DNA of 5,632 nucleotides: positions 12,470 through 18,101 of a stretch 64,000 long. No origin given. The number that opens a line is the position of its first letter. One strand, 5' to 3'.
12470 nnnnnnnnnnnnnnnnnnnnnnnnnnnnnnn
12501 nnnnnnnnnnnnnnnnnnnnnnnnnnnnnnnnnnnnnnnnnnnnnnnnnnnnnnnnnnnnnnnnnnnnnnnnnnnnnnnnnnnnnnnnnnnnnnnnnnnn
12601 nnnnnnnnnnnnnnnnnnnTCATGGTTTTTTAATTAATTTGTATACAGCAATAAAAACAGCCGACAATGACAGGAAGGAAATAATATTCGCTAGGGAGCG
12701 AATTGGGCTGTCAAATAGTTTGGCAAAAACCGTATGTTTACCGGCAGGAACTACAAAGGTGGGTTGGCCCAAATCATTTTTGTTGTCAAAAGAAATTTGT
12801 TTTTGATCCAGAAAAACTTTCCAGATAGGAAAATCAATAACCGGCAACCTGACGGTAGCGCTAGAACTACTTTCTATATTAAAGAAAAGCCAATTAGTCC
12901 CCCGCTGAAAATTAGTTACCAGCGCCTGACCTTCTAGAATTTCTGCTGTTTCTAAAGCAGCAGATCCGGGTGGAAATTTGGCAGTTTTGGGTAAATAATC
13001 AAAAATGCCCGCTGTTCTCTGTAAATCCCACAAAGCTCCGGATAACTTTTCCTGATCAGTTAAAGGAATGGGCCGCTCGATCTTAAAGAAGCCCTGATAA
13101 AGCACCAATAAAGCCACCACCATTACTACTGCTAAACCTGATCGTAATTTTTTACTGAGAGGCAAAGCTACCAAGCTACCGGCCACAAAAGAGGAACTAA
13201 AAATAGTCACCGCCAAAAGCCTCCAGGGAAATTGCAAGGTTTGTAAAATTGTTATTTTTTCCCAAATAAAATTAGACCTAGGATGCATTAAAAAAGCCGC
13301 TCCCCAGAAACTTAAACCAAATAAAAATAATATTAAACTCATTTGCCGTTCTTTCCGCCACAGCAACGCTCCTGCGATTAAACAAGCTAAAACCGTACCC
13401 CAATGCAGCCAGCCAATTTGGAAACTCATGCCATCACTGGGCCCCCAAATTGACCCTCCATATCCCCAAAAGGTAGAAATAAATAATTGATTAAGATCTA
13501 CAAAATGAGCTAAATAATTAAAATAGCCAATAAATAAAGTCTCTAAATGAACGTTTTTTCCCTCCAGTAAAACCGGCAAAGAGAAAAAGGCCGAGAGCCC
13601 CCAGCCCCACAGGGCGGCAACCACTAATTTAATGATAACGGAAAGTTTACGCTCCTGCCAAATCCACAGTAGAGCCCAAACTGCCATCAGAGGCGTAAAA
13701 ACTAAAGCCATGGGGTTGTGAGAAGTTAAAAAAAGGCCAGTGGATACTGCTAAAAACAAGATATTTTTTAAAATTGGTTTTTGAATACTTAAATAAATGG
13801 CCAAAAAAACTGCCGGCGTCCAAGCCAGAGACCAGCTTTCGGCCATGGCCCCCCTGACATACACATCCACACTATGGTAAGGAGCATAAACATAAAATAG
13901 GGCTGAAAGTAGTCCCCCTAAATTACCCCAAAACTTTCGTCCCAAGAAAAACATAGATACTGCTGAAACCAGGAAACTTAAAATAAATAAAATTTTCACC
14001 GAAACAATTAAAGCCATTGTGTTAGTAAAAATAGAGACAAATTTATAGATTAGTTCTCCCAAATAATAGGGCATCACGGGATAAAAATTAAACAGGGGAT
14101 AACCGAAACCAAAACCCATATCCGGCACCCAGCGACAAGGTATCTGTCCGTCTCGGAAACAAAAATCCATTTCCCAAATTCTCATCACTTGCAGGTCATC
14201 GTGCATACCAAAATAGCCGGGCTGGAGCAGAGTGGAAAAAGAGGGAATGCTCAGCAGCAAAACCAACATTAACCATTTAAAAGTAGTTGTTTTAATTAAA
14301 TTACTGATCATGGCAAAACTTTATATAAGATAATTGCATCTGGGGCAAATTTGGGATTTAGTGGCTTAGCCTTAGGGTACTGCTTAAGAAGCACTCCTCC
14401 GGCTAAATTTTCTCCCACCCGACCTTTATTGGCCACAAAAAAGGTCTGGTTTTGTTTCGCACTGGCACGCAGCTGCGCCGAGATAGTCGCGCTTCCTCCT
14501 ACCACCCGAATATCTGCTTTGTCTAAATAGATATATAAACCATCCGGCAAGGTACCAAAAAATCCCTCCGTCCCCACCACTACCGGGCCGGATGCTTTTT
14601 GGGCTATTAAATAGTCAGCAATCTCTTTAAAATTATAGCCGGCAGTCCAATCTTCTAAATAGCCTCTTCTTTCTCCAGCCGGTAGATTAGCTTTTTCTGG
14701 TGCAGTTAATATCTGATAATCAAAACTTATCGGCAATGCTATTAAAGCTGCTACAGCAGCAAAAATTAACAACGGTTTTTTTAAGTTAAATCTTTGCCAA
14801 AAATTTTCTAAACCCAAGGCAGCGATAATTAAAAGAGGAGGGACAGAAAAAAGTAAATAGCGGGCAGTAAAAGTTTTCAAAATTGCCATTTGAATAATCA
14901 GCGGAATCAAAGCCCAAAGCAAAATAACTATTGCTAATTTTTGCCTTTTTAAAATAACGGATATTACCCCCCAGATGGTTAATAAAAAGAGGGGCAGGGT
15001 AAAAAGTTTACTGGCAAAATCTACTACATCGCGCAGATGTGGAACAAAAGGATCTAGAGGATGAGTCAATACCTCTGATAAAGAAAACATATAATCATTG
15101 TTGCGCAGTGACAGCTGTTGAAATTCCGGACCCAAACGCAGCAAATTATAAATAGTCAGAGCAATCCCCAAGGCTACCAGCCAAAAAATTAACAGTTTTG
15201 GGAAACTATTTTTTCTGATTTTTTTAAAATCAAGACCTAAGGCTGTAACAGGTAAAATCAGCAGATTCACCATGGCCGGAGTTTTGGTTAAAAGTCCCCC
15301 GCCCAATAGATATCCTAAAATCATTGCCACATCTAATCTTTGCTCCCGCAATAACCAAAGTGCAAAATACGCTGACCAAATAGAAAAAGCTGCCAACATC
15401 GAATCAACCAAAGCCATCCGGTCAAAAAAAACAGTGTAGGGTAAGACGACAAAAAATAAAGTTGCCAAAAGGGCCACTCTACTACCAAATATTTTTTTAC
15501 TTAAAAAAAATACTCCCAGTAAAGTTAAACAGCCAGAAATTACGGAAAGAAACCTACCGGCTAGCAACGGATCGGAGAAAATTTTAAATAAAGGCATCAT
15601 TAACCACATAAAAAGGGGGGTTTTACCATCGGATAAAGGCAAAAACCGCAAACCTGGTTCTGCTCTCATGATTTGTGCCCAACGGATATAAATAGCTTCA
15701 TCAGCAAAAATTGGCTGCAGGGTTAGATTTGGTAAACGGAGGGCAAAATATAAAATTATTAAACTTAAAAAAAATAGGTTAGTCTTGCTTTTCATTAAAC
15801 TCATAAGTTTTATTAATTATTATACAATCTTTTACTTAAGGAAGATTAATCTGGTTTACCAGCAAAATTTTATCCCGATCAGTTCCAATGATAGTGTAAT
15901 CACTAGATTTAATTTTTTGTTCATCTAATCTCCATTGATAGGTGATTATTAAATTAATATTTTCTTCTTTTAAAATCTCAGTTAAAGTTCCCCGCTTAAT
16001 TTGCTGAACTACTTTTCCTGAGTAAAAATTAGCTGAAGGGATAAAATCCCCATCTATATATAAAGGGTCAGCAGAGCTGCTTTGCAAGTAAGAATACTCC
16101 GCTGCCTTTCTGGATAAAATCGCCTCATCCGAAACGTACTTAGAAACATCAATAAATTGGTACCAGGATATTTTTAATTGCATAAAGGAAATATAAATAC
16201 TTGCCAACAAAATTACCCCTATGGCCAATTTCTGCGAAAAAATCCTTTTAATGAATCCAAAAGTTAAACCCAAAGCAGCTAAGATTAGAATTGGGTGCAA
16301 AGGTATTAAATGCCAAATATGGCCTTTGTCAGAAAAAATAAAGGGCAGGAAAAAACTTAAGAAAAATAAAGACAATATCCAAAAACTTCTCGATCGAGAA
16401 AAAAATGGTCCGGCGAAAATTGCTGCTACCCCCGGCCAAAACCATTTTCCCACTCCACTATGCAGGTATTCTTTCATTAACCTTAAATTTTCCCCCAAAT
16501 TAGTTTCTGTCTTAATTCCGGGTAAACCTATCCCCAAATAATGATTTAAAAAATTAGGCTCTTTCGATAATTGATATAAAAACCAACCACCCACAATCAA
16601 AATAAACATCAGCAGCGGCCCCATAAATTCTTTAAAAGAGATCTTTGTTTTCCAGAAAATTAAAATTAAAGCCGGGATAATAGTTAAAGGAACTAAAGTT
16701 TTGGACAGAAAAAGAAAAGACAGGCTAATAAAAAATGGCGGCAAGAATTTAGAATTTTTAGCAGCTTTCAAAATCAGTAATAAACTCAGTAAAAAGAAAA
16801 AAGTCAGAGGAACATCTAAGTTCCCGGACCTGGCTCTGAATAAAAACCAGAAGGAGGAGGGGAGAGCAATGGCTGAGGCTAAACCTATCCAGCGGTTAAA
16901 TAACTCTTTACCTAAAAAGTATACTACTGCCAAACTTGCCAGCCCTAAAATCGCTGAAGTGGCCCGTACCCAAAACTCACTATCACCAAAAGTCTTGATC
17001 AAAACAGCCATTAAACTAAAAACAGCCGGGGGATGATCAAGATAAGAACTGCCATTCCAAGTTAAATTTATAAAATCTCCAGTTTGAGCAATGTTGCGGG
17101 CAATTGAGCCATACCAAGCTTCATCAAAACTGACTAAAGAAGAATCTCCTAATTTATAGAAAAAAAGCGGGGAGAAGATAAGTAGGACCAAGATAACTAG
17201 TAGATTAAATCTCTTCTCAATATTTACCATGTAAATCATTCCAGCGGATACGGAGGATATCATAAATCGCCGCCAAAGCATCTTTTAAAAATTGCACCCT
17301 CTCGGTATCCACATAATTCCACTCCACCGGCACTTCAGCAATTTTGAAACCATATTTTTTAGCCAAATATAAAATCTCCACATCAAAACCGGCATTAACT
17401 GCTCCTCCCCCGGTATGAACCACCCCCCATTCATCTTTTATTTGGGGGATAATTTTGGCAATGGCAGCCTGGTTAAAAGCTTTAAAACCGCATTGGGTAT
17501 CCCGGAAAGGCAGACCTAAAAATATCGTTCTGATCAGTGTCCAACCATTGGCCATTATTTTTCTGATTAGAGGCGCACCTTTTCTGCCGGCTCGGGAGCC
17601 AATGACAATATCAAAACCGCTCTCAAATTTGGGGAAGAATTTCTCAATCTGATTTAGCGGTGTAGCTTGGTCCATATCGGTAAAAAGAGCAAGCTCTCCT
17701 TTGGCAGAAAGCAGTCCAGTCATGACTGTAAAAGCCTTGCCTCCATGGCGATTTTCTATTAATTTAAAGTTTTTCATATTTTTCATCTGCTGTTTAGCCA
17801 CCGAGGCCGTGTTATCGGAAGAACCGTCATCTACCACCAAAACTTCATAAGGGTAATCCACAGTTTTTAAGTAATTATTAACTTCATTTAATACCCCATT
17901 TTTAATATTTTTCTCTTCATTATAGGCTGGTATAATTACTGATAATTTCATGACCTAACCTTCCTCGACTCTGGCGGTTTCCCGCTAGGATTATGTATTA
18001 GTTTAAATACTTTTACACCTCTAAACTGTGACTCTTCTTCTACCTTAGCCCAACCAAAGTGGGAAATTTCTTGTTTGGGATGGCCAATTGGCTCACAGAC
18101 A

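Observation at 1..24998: A 25-kb single-strand glycosylation super-operon with complete lipid-carrier logic but no rfbD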

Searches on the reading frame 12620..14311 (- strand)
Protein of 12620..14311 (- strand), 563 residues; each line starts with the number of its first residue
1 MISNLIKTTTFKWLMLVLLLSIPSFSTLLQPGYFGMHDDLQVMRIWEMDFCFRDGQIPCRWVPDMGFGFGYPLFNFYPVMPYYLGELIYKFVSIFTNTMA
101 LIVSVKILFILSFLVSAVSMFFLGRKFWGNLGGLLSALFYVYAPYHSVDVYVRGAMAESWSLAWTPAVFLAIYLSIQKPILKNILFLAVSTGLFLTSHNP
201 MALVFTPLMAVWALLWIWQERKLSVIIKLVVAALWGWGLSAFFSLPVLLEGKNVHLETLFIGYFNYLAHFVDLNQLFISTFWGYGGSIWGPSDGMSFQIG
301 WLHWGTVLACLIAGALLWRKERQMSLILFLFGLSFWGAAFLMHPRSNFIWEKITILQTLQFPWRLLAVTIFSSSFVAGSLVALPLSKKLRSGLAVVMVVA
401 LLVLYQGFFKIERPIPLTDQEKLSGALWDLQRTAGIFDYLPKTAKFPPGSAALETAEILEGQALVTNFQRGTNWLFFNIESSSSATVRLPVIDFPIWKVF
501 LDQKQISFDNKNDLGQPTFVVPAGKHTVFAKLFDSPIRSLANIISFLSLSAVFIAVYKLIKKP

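Call 6: search_protein_families(library=pfam, proteins=[window:12620-14311:-], max_evalue=0.01)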
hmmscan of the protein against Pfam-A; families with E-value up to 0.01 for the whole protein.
window:12620-14311:- (563 aa): 1 family
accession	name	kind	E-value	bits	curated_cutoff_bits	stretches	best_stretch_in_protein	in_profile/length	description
PF10131.15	PTPS_related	-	1.3e-05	24.3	26.4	1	74-254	1-175/621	6-pyruvoyl-tetrahydropterin synthase related domain; membrane protein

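Call 13: search_protein_families(library=ncbifam, proteins=[window:12620-14311:-], max_evalue=0.1)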
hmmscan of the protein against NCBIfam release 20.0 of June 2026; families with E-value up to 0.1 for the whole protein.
window:12620-14311:- (563 aa): 0 families

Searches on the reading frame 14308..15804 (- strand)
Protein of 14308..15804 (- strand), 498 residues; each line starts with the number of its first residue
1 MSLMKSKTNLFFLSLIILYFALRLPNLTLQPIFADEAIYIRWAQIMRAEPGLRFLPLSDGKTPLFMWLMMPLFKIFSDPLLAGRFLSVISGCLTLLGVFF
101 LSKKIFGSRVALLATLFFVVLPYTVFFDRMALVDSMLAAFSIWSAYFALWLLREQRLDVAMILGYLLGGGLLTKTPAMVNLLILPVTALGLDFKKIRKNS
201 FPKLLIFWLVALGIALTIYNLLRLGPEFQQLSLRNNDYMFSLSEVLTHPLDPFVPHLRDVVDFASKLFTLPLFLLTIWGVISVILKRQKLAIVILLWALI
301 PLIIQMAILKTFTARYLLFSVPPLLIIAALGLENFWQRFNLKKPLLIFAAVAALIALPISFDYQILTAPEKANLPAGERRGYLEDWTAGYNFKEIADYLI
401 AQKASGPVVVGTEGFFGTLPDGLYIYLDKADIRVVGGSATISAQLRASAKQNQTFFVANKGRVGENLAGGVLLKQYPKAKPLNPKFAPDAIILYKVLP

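Call 7: search_protein_families(library=pfam, proteins=[window:14308-15804:-], max_evalue=0.01)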
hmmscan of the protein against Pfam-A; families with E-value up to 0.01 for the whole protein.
window:14308-15804:- (498 aa): 2 families
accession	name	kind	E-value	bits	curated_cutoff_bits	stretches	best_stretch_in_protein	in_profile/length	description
PF13231.12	PMT_2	-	1.4e-15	58.4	26.1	1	61-210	2-151/160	Dolichyl-phosphate-mannose-protein mannosyltransferase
PF02366.24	PMT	-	1.1e-06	28.9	22.7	1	60-215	61-224/245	Dolichyl-phosphate-mannose-protein mannosyltransferase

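Call 13: search_protein_families(library=ncbifam, proteins=[window:14308-15804:-], max_evalue=0.1)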
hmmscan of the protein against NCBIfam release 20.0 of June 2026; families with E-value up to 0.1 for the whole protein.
window:14308-15804:- (498 aa): 2 families
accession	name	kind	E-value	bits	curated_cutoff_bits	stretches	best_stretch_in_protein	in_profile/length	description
TIGR03663.1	TIGR03663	subfamily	9.3e-11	41.4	126.25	1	13-355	5-363/435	flippase activity-associated protein Agl23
NF052499.1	MnslTaseMT1671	equivalog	0.0021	16.6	900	1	53-354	70-369/523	mannosyltransferase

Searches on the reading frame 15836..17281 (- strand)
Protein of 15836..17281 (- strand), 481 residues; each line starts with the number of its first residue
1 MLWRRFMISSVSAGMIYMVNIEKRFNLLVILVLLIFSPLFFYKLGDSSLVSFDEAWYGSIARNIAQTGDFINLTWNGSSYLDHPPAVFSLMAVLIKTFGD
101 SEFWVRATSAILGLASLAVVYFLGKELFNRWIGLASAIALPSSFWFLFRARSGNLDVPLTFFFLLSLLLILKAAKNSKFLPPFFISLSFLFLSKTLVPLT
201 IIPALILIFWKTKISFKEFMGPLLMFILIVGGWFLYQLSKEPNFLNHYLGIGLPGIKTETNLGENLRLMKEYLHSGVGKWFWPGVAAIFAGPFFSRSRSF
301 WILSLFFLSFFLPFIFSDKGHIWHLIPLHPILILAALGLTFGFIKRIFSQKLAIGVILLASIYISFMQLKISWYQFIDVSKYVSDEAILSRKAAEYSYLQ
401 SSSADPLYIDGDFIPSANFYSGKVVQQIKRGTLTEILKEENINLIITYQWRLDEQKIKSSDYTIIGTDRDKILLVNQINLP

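Call 7: search_protein_families(library=pfam, proteins=[window:15836-17281:-], max_evalue=0.01)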
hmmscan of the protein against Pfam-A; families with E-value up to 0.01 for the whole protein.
window:15836-17281:- (481 aa): 2 families
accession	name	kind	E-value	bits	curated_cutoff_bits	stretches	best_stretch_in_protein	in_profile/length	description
PF13231.12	PMT_2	-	2.2e-16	60.9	26.1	1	82-228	1-150/160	Dolichyl-phosphate-mannose-protein mannosyltransferase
PF02366.24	PMT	-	5.7e-09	36.3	22.7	1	34-212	5-200/245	Dolichyl-phosphate-mannose-protein mannosyltransferase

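Call 13: search_protein_families(library=ncbifam, proteins=[window:15836-17281:-], max_evalue=0.1)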
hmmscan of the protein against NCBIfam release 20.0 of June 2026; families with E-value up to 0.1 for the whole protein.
window:15836-17281:- (481 aa): 4 families
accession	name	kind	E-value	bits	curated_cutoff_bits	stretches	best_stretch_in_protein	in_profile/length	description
NF009784.2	PRK13279.1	equivalog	3.2e-09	35.9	567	1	29-248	7-237/539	lipid IV(A) 4-amino-4-deoxy-L-arabinosyltransferase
TIGR03663.1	TIGR03663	subfamily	0.00013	21.1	126.25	1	28-192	3-151/435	flippase activity-associated protein Agl23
TIGR04154.1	archaeo_STT3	subfamily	0.00098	17.6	450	1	103-178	96-174/831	oligosaccharyl transferase, archaeosortase A system-associated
NF052499.1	MnslTaseMT1671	equivalog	0.016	13.7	900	1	89-180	84-178/523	mannosyltransferase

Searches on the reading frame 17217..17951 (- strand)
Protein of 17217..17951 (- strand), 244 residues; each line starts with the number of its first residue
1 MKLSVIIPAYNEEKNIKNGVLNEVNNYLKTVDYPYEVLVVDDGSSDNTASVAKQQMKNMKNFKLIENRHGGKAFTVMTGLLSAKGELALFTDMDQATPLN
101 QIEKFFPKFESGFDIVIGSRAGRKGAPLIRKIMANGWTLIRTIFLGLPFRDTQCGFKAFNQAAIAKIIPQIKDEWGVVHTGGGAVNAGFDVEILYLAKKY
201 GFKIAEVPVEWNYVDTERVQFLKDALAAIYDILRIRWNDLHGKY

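Call 7: search_protein_families(library=pfam, proteins=[window:17217-17951:-], max_evalue=0.01)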
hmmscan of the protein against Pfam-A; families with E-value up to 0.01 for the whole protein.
window:17217-17951:- (244 aa): 3 families
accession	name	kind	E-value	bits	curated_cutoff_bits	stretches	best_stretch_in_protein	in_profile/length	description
PF00535.33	Glycos_transf_2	-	1.1e-24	87.7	23.3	1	4-166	1-166/168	Glycosyl transferase family 2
PF10111.15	Glyco_tranf_2_2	-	2.4e-08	34.2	27.3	1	4-105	1-102/276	Glycosyltransferase like family 2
PF13641.12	Glyco_tranf_2_3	-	3.3e-05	24.5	27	1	3-109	3-111/230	Glycosyltransferase like family 2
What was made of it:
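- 17217..17951 (-): g12: 244-aa DPM1/ArnC/PgfS-like GT2, a putative polyprenyl-phosphate sugar synthase. PF00535 at 1e-24 (call 7).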

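Call 13: search_protein_families(library=ncbifam, proteins=[window:17217-17951:-], max_evalue=0.1)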
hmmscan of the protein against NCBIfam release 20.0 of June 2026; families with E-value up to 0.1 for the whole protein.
window:17217-17951:- (244 aa): 26 families (the best 25 are shown)
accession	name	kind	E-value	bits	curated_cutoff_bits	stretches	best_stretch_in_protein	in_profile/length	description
NF047588.1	GlcsyltransPgfSStrep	equivalog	7.5e-22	77.9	500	1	1-168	1-168/308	glycosyltransferase PgfS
NF007986.1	PRK10714.1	equivalog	3.7e-18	65.6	529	1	2-164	7-169/316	undecaprenyl-phosphate 4-deoxy-4-formamido-L-arabinose transferase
NF041391.1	DPhHxTase_Halo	equivalog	2.9e-17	62.4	375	1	9-212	3-184/213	dolichyl-phosphate hexose transferase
TIGR03937.1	PgaC_IcaA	equivalog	1.7e-13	50.3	422.3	1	2-95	46-136/407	poly-beta-1,6-N-acetyl-D-glucosamine synthase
NF041875.1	EPS_EpsD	equivalog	2.4e-13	50.2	370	1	3-110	1-105/325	exopolysaccharide biosynthesis glycosyltransferase EpsD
NF038302.1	EPS_HpsE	equivalog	1.4e-12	47.3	300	1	1-100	1-102/307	hormogonium polysaccharide biosynthesis glycosyltransferase HpsE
TIGR04283.1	glyco_like_mftF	equivalog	2e-12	47.2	182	1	3-101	1-89/221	TIGR04283 family arsenosugar biosynthesis glycosyltransferase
NF007482.0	PRK10073.1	equivalog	2.5e-12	46.5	423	1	2-96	7-97/334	glycosyltransferase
TIGR04182.1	glyco_TIGR04182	equivalog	1.6e-10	40.8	325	1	3-167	2-159/293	S-layer glycoprotein N-glycosyltransferase AglJ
NF010496.0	PRK13915.1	equivalog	3.4e-10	39.5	262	1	2-97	32-129/307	glucosyl-3-phosphoglycerate synthase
NF058614.1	PPMAGASynPpgS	equivalog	1.3e-09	37.8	370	1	5-216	4-201/226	polyprenyl-phospho-N-acetylgalactosaminyl synthase PpgS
NF050050.1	ProtGlycPglI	equivalog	1.7e-08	34.2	500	1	2-122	3-121/306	GalNAc(5)-diNAcBac-PP-undecaprenol beta-1,3-glucosyltransferase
NF047683.1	TeichurnBiosyTuaG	equivalog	1.1e-07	31.8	400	1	3-104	8-106/252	teichuronic acid biosynthesis protein TuaG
TIGR03965.1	mycofact_glyco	equivalog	1e-06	27.9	280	1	3-109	76-179/467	mycofactocin biosynthesis glycosyltransferase MftF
TIGR03469.1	HpnB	hypoth_equivalog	5.6e-06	25.6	379.25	1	3-105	46-156/386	hopene-associated glycosyltransferase HpnB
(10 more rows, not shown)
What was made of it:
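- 17217..17951 (-): NCBIfam hits: PgfS 7.5e-22, ArnC 3.7e-18, Dol-P-hexose transferase 2.9e-17, all below their cut-offs (call 13).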
